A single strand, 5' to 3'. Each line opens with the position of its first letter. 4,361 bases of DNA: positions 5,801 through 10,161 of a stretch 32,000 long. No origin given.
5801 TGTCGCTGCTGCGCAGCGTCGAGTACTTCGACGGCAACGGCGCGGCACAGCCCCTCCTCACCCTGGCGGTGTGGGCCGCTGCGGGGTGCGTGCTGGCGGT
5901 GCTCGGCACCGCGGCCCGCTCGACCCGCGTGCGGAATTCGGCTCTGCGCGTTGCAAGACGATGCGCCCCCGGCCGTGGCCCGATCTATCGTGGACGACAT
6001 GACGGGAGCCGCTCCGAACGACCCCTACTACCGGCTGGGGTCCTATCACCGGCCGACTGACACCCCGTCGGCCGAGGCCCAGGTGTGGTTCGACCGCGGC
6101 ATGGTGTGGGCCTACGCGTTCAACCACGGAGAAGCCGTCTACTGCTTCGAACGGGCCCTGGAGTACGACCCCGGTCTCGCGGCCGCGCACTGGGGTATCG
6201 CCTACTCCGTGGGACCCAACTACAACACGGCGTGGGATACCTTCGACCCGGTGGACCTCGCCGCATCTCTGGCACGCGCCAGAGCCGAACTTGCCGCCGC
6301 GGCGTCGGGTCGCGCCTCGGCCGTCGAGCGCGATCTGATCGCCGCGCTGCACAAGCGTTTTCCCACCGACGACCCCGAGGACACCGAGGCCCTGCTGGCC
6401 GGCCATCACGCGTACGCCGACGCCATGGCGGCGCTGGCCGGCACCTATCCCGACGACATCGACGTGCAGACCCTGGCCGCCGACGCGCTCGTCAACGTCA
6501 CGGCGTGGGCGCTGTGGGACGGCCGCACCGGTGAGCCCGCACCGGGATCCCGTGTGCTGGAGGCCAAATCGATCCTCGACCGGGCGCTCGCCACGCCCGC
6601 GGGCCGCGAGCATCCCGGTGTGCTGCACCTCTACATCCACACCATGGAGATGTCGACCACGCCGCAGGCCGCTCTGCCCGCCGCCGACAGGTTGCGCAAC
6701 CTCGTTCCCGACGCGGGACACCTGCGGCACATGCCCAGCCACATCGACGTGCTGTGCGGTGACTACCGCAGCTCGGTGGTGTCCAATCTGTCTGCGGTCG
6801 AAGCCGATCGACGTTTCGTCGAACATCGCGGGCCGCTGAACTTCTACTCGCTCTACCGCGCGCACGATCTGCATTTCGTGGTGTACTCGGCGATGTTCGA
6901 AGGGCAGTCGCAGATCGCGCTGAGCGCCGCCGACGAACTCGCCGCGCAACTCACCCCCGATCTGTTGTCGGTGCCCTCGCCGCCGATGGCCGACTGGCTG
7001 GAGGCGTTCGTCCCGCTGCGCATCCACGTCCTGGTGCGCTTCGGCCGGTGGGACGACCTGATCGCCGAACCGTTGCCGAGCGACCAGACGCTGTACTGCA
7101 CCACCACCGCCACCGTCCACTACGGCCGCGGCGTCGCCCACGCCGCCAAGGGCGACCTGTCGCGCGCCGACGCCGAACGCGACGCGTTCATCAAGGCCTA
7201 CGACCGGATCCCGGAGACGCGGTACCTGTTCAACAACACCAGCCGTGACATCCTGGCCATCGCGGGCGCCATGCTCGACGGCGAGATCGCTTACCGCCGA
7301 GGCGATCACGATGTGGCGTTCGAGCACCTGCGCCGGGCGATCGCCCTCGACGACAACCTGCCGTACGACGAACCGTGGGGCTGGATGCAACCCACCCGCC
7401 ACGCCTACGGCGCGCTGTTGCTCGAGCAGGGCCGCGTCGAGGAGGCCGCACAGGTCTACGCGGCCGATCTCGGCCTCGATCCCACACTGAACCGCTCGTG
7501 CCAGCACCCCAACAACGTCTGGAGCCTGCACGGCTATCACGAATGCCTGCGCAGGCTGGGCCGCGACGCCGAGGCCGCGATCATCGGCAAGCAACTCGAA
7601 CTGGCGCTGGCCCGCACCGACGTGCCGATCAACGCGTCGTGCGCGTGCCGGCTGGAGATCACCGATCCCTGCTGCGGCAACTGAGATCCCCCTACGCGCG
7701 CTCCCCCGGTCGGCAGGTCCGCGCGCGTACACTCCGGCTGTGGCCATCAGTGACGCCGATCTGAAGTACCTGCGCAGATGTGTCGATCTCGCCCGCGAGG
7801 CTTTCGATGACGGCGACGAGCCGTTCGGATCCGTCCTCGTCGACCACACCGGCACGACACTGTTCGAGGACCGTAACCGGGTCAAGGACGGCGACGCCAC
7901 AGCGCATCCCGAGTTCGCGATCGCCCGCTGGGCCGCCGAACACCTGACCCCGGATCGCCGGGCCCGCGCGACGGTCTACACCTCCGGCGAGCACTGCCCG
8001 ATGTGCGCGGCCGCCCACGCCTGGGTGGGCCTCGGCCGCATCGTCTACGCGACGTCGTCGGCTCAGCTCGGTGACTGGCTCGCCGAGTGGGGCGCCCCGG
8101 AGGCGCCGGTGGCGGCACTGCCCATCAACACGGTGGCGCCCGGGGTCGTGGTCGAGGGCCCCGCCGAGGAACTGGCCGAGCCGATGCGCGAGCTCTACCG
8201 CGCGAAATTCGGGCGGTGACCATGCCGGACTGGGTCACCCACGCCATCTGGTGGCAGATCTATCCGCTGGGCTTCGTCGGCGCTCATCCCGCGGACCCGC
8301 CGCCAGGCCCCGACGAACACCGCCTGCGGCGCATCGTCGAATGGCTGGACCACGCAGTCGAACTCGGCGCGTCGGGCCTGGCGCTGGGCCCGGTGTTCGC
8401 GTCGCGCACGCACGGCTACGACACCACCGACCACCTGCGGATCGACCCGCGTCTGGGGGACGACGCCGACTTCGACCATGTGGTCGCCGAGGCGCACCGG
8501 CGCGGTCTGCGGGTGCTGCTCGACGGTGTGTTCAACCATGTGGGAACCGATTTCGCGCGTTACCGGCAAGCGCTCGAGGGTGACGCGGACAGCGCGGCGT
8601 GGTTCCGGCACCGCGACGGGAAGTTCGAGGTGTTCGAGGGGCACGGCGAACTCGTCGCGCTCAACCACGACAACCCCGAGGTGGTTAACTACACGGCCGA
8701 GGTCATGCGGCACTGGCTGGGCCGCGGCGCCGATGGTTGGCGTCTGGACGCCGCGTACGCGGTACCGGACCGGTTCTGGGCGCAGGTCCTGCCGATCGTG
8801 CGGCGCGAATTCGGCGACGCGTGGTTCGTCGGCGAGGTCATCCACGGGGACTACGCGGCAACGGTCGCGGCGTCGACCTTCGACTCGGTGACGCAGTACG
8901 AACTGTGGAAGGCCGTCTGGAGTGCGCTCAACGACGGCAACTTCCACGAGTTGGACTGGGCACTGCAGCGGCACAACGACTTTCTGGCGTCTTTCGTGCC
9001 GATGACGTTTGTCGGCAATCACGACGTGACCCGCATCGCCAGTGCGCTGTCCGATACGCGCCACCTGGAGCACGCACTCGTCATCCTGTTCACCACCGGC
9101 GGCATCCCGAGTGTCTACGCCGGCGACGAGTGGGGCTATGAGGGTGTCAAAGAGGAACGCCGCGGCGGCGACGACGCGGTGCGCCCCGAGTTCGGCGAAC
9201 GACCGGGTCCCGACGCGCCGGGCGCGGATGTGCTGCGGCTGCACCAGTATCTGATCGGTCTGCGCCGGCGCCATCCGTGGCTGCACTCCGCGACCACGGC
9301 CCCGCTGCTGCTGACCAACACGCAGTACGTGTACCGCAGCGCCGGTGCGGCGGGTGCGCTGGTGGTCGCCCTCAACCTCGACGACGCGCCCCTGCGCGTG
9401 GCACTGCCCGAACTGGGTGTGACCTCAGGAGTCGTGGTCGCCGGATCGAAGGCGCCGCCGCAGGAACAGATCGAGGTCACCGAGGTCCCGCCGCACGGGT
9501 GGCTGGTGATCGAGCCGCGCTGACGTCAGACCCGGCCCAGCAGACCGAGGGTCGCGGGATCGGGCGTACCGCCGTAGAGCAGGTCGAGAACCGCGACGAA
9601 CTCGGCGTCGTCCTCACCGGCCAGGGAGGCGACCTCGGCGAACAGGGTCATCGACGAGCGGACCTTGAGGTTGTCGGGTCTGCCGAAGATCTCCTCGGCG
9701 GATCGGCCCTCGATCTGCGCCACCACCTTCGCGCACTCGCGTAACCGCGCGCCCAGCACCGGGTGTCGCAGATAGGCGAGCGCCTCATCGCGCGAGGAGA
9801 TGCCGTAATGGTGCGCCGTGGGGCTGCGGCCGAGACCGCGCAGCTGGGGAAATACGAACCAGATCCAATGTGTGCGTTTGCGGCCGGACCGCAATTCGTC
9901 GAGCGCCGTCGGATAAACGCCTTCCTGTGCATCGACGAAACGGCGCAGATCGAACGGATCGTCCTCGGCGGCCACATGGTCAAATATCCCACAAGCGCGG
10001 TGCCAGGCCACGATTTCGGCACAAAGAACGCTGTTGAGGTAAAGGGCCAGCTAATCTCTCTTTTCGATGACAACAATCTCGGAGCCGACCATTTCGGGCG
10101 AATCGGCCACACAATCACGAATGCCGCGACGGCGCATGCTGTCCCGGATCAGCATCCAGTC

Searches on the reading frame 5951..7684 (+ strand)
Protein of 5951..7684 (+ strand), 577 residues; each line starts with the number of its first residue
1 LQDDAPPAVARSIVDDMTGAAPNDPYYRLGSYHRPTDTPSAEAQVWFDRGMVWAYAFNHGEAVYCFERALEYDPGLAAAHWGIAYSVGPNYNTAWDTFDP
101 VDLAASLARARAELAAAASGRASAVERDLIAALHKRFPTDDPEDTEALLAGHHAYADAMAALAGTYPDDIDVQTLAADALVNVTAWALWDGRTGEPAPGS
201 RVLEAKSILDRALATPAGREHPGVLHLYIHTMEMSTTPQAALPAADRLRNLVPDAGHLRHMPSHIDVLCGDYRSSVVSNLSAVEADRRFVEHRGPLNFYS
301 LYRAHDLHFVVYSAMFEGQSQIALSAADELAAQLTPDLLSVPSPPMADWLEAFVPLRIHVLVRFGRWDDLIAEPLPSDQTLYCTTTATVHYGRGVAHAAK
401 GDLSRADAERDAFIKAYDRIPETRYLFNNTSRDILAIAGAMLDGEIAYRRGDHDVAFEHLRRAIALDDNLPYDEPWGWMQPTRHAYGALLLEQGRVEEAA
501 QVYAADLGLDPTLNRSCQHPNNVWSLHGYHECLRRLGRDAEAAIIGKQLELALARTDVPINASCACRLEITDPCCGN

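Call 80: search_protein_families(library=pfam, proteins=[window:5951-7684:+], max_evalue=0.00001)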
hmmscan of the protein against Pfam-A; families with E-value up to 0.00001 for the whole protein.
window:5951-7684:+ (577 aa): 4 families
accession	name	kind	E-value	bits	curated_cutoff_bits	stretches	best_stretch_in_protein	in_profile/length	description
PF07719.23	TPR_2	-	1.1e-14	53.7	27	0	43-75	1-33/34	Tetratricopeptide repeat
PF13414.12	TPR_11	-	1.7e-09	37.6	26.8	0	60-85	11-36/42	TPR repeat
PF00515.34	TPR_1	-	4.1e-09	36.3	27.8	0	43-74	1-32/34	Tetratricopeptide repeat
PF13424.12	TPR_12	-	8.7e-06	26.3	30.1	0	444-503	10-68/77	Tetratricopeptide repeat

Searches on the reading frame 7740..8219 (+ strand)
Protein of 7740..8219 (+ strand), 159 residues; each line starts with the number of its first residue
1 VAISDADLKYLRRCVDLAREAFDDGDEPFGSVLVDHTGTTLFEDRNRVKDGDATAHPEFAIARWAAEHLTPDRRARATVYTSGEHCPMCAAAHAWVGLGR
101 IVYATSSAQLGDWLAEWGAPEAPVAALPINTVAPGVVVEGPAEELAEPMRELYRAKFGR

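Call 80: search_protein_families(library=pfam, proteins=[window:7740-8219:+], max_evalue=0.00001)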
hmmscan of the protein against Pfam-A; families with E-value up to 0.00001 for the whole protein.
window:7740-8219:+ (159 aa): 2 families
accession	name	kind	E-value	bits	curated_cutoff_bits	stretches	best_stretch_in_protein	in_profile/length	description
PF00383.29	dCMP_cyt_deam_1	-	2e-11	44.1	25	1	7-104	4-101/102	Cytidine and deoxycytidylate deaminase zinc-binding region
PF14437.12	MafB19-deam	-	6.4e-10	39.5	27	1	8-110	4-106/142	MafB19-like deaminase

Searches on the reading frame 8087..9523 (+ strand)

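Call 80: search_protein_families(library=pfam, proteins=[window:8087-9523:+], max_evalue=0.00001)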
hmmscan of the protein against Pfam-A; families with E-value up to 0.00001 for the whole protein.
window:8087-9523:+ (478 aa): 1 family
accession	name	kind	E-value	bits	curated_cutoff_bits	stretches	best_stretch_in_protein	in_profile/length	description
PF00128.31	Alpha-amylase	-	2.7e-43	149.3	22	1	80-362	18-367/446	Alpha amylase, catalytic domain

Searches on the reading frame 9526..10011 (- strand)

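Call 80: search_protein_families(library=pfam, proteins=[window:9526-10011:-], max_evalue=0.00001)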
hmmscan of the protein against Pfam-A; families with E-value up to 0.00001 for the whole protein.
window:9526-10011:- (161 aa): 1 family
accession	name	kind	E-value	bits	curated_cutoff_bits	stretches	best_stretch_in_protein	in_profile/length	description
PF08837.16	DUF1810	-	2.2e-55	186.7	25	1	20-158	2-136/136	Protein of unknown function (DUF1810)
